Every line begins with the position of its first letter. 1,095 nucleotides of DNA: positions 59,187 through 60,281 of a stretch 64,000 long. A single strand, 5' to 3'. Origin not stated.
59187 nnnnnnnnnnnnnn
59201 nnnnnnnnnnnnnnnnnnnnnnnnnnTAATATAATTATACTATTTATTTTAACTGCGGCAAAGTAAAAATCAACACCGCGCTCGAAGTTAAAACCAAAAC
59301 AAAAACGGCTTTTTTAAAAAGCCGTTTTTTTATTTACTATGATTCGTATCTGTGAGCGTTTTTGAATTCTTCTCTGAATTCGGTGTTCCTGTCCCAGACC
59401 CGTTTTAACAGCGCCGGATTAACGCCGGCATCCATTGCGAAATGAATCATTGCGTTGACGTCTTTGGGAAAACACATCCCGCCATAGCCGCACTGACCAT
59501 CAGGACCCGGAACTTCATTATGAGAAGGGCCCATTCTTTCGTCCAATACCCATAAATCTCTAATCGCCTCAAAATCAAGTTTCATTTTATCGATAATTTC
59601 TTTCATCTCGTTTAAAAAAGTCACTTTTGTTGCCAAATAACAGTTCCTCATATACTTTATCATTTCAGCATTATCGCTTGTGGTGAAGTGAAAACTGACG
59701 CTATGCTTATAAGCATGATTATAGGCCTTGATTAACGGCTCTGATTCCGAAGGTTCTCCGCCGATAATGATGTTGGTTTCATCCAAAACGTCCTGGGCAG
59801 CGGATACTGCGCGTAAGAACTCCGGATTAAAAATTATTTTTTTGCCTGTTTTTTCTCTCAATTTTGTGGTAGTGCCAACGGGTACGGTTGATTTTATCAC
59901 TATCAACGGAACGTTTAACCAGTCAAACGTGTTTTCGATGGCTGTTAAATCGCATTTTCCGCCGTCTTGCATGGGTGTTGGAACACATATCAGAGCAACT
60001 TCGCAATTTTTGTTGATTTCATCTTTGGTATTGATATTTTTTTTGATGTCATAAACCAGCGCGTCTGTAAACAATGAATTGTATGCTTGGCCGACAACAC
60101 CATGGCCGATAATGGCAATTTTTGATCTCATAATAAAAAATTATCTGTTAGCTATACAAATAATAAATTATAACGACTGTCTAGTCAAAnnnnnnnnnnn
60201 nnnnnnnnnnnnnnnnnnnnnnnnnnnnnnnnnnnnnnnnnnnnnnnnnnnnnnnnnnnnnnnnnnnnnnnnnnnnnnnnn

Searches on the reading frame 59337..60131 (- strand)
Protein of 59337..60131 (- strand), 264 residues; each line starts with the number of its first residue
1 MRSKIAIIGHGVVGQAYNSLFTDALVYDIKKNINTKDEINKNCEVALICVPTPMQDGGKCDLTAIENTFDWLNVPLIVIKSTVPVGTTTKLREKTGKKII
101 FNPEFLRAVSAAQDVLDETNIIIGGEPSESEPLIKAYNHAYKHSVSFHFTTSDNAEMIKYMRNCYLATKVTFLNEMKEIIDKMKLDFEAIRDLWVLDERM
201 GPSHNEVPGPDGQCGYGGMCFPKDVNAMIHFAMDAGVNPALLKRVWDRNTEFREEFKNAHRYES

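Call 18: search_protein_families(library=pfam, proteins=[window:59337-60131:-])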
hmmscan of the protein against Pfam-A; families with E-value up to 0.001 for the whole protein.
window:59337-60131:- (264 aa): 2 families
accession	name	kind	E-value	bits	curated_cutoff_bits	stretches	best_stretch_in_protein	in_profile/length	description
PF00984.24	UDPG_MGDP_dh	-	1.2e-23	83.4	25.4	1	154-250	2-93/94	UDP-glucose/GDP-mannose dehydrogenase family, central domain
PF03721.20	UDPG_MGDP_dh_N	-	1.8e-17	64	27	1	40-132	74-182/187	UDP-glucose/GDP-mannose dehydrogenase family, NAD binding domain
